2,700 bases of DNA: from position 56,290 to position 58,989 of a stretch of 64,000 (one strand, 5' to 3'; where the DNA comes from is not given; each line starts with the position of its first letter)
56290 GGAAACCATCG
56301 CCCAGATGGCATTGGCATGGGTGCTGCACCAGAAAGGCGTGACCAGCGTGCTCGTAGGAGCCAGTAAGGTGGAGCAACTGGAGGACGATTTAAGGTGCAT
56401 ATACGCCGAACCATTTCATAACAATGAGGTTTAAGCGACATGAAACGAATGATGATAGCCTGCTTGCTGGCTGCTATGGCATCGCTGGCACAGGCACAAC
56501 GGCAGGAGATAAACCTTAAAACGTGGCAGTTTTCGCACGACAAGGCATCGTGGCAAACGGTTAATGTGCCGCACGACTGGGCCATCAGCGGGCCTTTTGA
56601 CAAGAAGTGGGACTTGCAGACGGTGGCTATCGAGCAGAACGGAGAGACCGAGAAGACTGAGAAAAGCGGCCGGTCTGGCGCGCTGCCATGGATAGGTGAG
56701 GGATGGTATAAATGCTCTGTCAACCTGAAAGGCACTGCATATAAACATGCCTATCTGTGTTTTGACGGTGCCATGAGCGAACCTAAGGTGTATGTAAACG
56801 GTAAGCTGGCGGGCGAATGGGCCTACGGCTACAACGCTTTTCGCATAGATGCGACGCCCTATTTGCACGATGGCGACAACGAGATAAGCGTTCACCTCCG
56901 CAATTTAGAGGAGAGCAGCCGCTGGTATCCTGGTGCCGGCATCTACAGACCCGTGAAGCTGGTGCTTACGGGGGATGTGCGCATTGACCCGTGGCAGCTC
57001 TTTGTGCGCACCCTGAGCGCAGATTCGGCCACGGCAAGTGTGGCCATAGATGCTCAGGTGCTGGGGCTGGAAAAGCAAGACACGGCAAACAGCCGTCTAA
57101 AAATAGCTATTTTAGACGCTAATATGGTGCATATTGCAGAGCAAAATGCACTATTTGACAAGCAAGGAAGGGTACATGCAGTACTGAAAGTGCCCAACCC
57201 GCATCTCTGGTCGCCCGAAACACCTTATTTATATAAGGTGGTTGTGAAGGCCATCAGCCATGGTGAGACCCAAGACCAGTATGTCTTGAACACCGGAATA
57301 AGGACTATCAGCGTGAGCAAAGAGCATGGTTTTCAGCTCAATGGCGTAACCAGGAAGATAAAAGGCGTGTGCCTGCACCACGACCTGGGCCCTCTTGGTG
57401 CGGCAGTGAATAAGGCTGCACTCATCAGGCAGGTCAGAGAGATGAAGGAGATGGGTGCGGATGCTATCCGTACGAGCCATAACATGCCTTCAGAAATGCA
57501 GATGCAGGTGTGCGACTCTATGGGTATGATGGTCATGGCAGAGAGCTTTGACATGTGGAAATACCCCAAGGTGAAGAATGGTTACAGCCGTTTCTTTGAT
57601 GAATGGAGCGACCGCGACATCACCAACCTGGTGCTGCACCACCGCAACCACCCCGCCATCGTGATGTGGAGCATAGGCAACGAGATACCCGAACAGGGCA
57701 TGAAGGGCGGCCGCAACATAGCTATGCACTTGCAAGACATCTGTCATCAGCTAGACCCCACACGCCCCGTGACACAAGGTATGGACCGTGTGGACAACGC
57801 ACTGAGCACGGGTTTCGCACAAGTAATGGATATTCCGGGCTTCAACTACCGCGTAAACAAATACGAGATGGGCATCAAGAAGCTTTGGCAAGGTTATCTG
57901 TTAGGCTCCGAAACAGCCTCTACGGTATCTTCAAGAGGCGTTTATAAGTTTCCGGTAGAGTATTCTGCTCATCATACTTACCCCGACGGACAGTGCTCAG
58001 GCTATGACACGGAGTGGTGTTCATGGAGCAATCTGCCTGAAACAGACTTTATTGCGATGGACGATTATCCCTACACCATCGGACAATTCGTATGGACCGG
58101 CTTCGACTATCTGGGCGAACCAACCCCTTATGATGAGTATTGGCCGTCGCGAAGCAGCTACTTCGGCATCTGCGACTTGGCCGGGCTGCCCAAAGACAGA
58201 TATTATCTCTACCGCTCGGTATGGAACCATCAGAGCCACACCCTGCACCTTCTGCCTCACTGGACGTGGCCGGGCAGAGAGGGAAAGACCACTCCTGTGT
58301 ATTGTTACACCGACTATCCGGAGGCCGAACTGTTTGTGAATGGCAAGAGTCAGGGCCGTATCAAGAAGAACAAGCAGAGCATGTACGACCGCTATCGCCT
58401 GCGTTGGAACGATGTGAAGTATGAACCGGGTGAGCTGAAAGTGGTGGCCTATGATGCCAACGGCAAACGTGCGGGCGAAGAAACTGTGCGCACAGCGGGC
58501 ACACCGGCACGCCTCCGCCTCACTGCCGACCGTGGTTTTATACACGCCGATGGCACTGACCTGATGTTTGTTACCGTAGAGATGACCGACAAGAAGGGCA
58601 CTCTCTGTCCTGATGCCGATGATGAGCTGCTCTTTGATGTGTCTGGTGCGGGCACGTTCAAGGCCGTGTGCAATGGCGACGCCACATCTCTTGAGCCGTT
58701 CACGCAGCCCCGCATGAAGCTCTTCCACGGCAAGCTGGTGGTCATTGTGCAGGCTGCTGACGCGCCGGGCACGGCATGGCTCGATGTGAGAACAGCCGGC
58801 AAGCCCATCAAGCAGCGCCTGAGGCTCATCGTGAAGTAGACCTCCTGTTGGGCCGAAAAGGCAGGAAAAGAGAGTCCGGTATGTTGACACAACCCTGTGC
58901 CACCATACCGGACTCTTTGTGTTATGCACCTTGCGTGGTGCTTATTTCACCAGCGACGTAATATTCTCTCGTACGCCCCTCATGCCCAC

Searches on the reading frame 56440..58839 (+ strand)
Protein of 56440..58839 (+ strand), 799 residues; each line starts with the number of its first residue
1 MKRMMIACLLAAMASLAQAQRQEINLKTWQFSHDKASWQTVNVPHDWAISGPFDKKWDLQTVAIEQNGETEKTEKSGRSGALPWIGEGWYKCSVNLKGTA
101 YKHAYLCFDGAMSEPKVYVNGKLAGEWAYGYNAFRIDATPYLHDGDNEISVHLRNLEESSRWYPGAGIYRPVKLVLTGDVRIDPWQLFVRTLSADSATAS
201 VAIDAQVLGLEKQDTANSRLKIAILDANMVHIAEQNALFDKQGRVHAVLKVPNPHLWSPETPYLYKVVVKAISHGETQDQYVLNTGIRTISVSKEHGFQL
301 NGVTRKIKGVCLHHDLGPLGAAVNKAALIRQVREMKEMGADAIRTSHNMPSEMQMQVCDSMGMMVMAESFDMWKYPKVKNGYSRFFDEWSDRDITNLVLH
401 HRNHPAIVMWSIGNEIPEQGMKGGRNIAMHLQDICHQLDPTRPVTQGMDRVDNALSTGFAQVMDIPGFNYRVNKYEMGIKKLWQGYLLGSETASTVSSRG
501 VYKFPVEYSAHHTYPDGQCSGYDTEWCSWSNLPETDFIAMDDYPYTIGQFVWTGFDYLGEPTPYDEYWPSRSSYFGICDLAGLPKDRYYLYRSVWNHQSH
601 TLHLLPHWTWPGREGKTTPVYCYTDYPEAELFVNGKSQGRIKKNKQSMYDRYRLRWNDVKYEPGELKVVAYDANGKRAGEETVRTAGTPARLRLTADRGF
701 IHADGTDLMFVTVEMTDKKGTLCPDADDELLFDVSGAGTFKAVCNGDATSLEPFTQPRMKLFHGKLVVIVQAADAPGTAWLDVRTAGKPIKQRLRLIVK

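Call 89: search_protein_families(library=ncbifam, proteins=[window:56440-58839:+], max_evalue=0.00001)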
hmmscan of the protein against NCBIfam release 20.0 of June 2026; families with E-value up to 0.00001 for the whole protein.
window:56440-58839:+ (799 aa): 11 families
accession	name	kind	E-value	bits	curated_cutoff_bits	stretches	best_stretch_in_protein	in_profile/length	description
NF041463.1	GalB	equivalog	1.2e-246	820.7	900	1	25-784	87-865/869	beta-galactosidase GalB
NF041462.1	GalA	equivalog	1.9e-190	634.8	900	1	20-787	31-755/763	beta-galactosidase GalA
NF050095.1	BetGlucuronLacZ4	equivalog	9.3e-63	212.4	950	1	15-677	8-659/666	beta-glucuronidase LacZ4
NF052611.1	beta_gal_Bga2A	equivalog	3.8e-47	160.9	999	1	27-445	58-481/1007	beta-galactosidase, LacZ type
NF007538.0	PRK10150.1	equivalog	1.7e-45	155.5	544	1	162-446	167-450/607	beta-glucuronidase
NF007666.0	PRK10340.1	equivalog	5.1e-38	130.5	1284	1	90-450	113-478/1030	beta-galactosidase subunit alpha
NF007074.0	PRK09525.1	subfamily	1.6e-35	122.2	1221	1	88-445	122-486/1027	beta-galactosidase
NF049877.1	GlucurArabfur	equivalog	1.4e-31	109.1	1800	1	36-683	374-1028/1400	beta-d-glucuronidase/beta-L-arabinofuranosidase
NF041100.1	betagal_LacZ_Ttogales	equivalog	1.1e-28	99.6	2000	1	32-417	63-444/1090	beta-galactosidase LacZ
NF049891.1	Bet1-4galacdseBT4156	equivalog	1.8e-26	92.3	1700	1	83-415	74-407/946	exo-beta-1,4-galactosidase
NF049890.1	Bet1-4galacdseBT4151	equivalog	2.2e-14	52.4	1500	1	84-415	105-449/952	exo-beta-1,4-galactosidase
